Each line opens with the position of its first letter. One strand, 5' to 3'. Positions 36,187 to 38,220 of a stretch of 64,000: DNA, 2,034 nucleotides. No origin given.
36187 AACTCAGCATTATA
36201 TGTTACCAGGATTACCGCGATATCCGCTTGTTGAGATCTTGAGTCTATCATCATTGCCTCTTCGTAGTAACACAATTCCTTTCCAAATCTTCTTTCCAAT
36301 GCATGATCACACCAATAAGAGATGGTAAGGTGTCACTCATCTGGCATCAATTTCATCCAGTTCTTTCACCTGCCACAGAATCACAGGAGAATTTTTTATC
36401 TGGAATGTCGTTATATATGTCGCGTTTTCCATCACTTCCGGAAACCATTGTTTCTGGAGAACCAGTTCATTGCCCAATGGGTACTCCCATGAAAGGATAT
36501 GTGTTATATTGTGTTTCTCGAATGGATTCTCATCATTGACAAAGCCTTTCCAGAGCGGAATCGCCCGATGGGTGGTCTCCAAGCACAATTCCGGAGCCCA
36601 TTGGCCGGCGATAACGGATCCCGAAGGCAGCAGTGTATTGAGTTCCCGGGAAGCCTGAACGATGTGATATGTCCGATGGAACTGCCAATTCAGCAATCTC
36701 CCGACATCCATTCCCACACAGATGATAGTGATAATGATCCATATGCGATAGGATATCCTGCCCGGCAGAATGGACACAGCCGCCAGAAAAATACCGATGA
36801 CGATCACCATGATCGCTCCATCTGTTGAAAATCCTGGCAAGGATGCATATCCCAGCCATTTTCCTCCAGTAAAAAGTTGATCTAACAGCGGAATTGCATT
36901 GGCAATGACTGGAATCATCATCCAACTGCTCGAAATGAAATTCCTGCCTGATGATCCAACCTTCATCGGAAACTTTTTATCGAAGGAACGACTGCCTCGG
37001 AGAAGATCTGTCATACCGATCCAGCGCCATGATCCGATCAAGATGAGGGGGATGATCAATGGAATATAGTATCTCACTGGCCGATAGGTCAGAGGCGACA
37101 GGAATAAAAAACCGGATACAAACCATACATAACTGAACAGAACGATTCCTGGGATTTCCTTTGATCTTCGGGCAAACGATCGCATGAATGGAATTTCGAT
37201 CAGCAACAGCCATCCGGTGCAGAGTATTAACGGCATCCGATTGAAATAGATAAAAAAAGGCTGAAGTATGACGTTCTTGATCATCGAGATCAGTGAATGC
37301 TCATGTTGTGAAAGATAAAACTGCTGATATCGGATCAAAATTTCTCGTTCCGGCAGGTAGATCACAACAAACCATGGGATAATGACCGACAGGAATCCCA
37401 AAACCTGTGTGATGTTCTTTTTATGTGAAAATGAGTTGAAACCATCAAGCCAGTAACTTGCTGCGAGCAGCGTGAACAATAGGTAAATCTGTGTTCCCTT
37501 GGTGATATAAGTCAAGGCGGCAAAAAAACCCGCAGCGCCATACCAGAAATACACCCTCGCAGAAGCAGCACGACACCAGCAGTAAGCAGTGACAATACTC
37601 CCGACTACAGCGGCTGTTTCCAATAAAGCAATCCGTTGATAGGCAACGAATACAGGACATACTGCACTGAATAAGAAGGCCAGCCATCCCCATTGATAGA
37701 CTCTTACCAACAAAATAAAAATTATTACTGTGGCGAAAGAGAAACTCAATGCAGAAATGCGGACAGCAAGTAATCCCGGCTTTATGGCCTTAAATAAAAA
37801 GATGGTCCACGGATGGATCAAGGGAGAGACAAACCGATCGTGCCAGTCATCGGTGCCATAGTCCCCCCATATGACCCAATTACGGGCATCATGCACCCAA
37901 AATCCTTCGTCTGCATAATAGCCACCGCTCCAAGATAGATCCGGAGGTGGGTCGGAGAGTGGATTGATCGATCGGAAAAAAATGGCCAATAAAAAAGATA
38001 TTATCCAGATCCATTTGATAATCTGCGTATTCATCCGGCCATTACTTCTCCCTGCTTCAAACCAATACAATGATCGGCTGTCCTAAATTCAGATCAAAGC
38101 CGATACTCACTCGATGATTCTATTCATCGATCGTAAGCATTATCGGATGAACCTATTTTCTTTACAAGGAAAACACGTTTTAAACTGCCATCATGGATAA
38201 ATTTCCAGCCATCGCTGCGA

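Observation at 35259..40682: Polyprenyl-phosphate sugar glycosylation module: GT2 synthase-like, ArnT/PMT-like GT-C and DPPR-synthase-like UbiA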

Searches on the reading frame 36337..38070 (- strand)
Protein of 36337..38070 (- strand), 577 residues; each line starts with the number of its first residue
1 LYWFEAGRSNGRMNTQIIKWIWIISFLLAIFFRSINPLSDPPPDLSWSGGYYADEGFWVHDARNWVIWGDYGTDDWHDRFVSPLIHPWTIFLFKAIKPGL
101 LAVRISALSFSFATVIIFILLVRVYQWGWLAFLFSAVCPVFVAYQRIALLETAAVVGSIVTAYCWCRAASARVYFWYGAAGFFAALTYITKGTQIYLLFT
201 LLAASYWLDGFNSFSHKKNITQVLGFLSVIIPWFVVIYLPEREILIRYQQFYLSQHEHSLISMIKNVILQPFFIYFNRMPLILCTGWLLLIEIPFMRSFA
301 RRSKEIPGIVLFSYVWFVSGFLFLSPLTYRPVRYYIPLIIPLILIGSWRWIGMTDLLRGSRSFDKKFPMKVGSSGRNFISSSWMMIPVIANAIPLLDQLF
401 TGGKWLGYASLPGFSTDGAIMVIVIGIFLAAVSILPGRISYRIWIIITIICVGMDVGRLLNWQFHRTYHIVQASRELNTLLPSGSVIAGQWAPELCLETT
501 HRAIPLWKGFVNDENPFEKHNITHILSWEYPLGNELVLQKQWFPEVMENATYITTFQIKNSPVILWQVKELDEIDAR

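Call 5: search_protein_families(library=pfam, proteins=[window:36337-38070:-], max_evalue=0.01)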
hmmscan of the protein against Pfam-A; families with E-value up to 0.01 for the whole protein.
window:36337-38070:- (577 aa): 1 family
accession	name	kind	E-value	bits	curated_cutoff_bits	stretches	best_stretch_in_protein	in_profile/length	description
PF13231.12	PMT_2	-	1.1e-07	32.7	26.1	1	83-233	3-157/160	Dolichyl-phosphate-mannose-protein mannosyltransferase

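Call 6: search_protein_families(library=ncbifam, proteins=[window:36337-38070:-], max_evalue=0.01)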
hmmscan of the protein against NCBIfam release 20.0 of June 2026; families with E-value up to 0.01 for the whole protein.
window:36337-38070:- (577 aa): 0 families

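Call 12: find_encoding_contigs(protein=window:36337-38070:-, flank=10000, max_places=6)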
Protein window:36337-38070:- (577 aa): 1 contig read that carries it; 1 place shown.
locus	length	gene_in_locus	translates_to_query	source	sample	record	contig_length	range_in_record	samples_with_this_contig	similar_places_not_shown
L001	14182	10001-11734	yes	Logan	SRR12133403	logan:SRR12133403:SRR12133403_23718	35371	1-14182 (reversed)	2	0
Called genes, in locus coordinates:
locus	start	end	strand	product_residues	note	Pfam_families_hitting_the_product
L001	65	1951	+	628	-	-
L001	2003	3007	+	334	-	PF01073:3Beta_HSD, PF01370:Epimerase, PF02719:Polysacc_synt_2, PF05368:NmrA, PF07993:NAD_binding_4 (faint), PF08659:KR (weak), PF13460:NAD_binding_10, PF16363:GDP_Man_Dehyd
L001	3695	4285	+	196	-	PF13505:OMP_b-brl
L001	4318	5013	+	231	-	-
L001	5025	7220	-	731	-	-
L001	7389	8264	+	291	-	PF01040:UbiA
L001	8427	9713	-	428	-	PF13174:TPR_6 (faint), PF07676:PD40 (faint), PF26549:Tricorn_N (faint), PF26550:Tricorn_2nd (faint)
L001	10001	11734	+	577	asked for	PF13231:PMT_2 (weak)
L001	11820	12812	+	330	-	PF13641:Glyco_tranf_2_3, PF00535:Glycos_transf_2, PF10111:Glyco_tranf_2_2 (weak)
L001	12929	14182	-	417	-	?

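Call 13: find_homologous_proteins(query=window:36337-38070:-, max_evalue=0.001)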
Query window:36337-38070:- (577 aa): 25 proteins with E <= 0.001 among 8000 candidates.
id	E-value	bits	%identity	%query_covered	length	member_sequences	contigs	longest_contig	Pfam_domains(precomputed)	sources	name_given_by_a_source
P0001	0.0e+0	1331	100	100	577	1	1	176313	PF13231.13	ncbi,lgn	-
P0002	3.7e-155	536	44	97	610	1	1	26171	PF13231.13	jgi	jgi:4-amino-4-deoxy-L-arabinose transferase-like glycosyltransferase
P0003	4.3e-149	516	46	92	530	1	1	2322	PF02366.25,PF13231.13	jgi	jgi:4-amino-4-deoxy-L-arabinose transferase-like glycosyltransferase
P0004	1.5e-145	505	44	95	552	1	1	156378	PF13231.13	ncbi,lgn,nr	ncbi:glycosyltransferase family 39 protein [bacterium]|nr:glycosyltransferase family 39 protein [can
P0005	5.2e-145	503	45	97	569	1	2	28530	PF13231.13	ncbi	-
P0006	2.7e-130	454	42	95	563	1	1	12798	-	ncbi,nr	ncbi:glycosyltransferase family 39 protein [bacterium]|nr:glycosyltransferase family 39 protein [can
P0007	3.5e-130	454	41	95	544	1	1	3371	PF13231.13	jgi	-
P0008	1.2e-129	452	40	95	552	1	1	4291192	-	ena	-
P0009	1.7e-129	451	41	96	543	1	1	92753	-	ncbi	-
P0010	6.9e-119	416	38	95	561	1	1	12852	PF13231.13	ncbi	-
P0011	2.8e-116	408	41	98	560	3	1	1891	PF13231.13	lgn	-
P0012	3.5e-116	407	40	94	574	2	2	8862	-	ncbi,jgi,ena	-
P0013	8.7e-116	406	38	98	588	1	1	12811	-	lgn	-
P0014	2.5e-111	391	37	94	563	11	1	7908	-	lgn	-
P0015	1.1e-108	383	38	99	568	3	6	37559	-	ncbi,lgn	ncbi:MAG: hypothetical protein WBM02_12580 [bacterium]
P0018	1.3e-107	379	39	95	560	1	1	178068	-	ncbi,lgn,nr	ncbi:hypothetical protein JW823_00205 [bacterium]|nr:hypothetical protein [candidate division CSSED1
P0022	1.3e-71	260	33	93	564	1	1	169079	PF02366.25,PF13231.13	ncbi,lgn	-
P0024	6.9e-65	238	31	93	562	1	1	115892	-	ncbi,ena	-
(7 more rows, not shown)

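Call 14: find_encoding_contigs(protein=P0004, flank=10000, max_places=2)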
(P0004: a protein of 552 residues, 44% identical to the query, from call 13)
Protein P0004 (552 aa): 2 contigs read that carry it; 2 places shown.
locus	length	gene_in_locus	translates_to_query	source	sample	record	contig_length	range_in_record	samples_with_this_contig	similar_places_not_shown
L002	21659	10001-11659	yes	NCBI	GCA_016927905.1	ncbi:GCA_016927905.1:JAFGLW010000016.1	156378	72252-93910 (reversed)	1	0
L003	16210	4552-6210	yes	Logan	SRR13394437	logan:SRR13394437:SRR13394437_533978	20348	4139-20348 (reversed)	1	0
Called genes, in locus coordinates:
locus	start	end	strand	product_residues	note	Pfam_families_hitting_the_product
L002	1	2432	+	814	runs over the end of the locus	PF00488:MutS_V, PF01713:Smr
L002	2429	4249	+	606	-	PF01807:Zn_ribbon_DnaG, PF08275:DNAG_N, PF01751:Toprim, PF13155:Toprim_2, PF13362:Toprim_3, PF13662:Toprim_4, PF10410:DnaB_bind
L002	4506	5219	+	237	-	PF24481:CT398_CC, PF02591:Zn_ribbon_9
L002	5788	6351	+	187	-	PF13505:OMP_b-brl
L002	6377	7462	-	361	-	-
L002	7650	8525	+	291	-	PF01040:UbiA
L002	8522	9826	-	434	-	PF13174:TPR_6 (faint), PF26549:Tricorn_N (faint), PF07676:PD40 (faint)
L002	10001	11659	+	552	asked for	PF13231:PMT_2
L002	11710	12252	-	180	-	PF00963:Cohesin (weak)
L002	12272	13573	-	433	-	PF00404:Dockerin_1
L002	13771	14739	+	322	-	PF00535:Glycos_transf_2, PF13641:Glyco_tranf_2_3, PF13632:Glyco_trans_2_3 (weak)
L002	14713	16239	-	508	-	PF02347:GDC-P, PF00266:Aminotran_5 (faint), PF21478:GcvP2_C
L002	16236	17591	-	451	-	PF02347:GDC-P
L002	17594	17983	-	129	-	PF01597:GCV_H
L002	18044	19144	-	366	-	PF01571:GCV_T, PF08669:GCV_T_C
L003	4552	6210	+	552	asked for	PF13231:PMT_2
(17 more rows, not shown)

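Call 15: find_encoding_contigs(protein=P0008, flank=10000, max_places=2)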
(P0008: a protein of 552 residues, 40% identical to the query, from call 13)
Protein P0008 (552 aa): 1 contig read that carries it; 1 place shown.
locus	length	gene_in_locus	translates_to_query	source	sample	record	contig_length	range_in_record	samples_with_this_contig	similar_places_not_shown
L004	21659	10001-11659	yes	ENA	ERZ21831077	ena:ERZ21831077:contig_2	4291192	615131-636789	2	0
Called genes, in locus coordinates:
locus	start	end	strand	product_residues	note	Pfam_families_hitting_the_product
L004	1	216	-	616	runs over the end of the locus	PF11028:TMEM260_N, PF00515:TPR_1 (faint), PF07719:TPR_2 (faint), PF13414:TPR_11 (faint)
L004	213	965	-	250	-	PF00535:Glycos_transf_2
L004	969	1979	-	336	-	PF01073:3Beta_HSD, PF01370:Epimerase, PF04321:RmlD_sub_bind, PF16363:GDP_Man_Dehyd, PF07993:NAD_binding_4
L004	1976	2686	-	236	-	PF08889:WbqC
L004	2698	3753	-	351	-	PF01041:DegT_DnrJ_EryC1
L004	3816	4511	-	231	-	-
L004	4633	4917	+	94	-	-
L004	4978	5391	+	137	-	-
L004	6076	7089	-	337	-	-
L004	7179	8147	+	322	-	PF01040:UbiA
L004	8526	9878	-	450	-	PF13174:TPR_6 (faint), PF13525:YfiO (faint), PF07719:TPR_2 (faint), PF26549:Tricorn_N (faint), PF07676:PD40 (faint)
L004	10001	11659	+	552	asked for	-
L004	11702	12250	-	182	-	PF00963:Cohesin (weak)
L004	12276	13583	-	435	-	PF00404:Dockerin_1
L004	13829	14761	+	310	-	PF00535:Glycos_transf_2, PF10111:Glyco_tranf_2_2 (faint), PF13641:Glyco_tranf_2_3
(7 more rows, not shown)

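Call 16: find_encoding_contigs(protein=P0018, flank=10000, max_places=2)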
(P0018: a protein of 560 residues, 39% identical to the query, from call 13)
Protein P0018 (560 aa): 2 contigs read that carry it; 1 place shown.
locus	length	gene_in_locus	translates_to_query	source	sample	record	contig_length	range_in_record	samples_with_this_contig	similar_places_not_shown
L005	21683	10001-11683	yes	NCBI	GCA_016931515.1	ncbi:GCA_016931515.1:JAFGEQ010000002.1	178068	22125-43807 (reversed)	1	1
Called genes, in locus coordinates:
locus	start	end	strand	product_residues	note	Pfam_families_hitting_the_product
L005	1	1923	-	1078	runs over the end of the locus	PF02811:PHP, PF07733:DNA_pol3_alpha, PF17657:DNA_pol3_finger, PF12836:HHH_3 (faint), PF14579:HHH_6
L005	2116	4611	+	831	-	PF00501:AMP-binding, PF23562:AMP-binding_C_3 (weak), PF00550:PP-binding (weak), PF01553:Acyltransferase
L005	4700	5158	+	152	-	PF00583:Acetyltransf_1, PF13673:Acetyltransf_10, PF13508:Acetyltransf_7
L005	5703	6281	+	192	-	PF13505:OMP_b-brl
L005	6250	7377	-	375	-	-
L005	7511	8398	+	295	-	PF01040:UbiA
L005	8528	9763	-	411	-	PF07676:PD40 (faint), PF26549:Tricorn_N (faint)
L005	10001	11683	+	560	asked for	-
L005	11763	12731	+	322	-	PF13641:Glyco_tranf_2_3, PF00535:Glycos_transf_2, PF10111:Glyco_tranf_2_2 (faint)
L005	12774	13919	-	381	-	PF13302:Acetyltransf_3, PF00583:Acetyltransf_1 (weak), PF12804:NTP_transf_3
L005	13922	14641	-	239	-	PF08713:DNA_alkylation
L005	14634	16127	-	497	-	PF02347:GDC-P, PF21478:GcvP2_C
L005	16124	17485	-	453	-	PF02347:GDC-P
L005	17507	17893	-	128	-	PF01597:GCV_H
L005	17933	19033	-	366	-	PF01571:GCV_T, PF08669:GCV_T_C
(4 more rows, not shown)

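Call 17: find_encoding_contigs(protein=P0022, flank=10000, max_places=2)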
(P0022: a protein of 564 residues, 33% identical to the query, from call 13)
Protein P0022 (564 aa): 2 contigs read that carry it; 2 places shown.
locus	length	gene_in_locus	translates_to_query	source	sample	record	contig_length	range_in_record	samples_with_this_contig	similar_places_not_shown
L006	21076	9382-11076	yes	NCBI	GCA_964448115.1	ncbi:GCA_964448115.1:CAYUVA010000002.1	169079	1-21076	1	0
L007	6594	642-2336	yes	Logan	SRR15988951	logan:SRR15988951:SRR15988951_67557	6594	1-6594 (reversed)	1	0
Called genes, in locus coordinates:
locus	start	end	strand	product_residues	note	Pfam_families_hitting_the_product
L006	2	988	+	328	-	?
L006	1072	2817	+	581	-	PF02366:PMT, PF13231:PMT_2 (weak)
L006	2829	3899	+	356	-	PF02568:ThiI, PF03054:tRNA_Me_trans, PF18297:NFACT-R_2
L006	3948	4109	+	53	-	-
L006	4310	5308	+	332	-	PF01408:GFO_IDH_MocA, PF02894:GFO_IDH_MocA_C (weak), PF22725:GFO_IDH_MocA_C3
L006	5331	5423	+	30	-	PF06300:Tsp45I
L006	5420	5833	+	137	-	PF01555:N6_N4_Mtase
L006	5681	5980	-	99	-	-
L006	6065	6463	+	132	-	PF01555:N6_N4_Mtase, PF13847:Methyltransf_31 (weak), PF13649:Methyltransf_25 (weak)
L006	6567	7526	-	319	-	PF02541:Ppx-GppA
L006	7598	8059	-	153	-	-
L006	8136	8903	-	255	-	PF24481:CT398_CC, PF02591:Zn_ribbon_9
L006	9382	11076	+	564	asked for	PF02366:PMT, PF13231:PMT_2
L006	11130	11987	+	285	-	PF21033:RMD1-3 (faint), PF16811:TAtT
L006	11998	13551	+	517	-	-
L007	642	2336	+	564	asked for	PF02366:PMT, PF13231:PMT_2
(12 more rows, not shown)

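Call 18: find_encoding_contigs(protein=P0024, flank=10000, max_places=2)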
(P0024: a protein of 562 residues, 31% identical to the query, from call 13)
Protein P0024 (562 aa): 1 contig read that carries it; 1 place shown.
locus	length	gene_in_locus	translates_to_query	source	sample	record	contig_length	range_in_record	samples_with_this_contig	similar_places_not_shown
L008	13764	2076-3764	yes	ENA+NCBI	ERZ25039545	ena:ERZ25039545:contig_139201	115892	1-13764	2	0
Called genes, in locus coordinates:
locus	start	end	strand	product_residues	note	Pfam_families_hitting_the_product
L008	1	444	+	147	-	?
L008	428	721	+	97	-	PF00158:Sigma54_activat, PF14532:Sigma54_activ_2 (weak)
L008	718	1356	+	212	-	PF00158:Sigma54_activat, PF25601:AAA_lid_14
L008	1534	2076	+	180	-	-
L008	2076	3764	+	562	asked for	-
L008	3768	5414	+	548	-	PF07969:Amidohydro_3, PF01979:Amidohydro_1 (weak)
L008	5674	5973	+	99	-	PF01883:FeS_assembly_P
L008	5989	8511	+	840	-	PF01804:Penicil_amidase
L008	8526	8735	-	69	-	-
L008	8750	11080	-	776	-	PF00069:Pkinase, PF07714:PK_Tyr_Ser-Thr, PF07719:TPR_2 (faint), PF13428:TPR_14 (faint), PF13431:TPR_17 (faint), PF21033:RMD1-3 (faint), PF13181:TPR_8 (faint), PF00515:TPR_1 (weak), +4 more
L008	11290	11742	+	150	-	PF08327:AHSA1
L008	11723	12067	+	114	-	PF12840:HTH_20, PF01022:HTH_5 (weak)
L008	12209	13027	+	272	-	PF02311:AraC_binding, PF07883:Cupin_2 (weak), PF00165:HTH_AraC (faint), PF12833:HTH_18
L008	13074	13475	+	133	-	-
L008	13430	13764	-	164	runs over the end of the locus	PF00293:NUDIX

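Call 20: search_solved_structures(query=window:36337-38070:-, max_evalue=1, show_alignments=3)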
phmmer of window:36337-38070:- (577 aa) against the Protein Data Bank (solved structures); distinct sequences matched with E-value up to 1: 0.
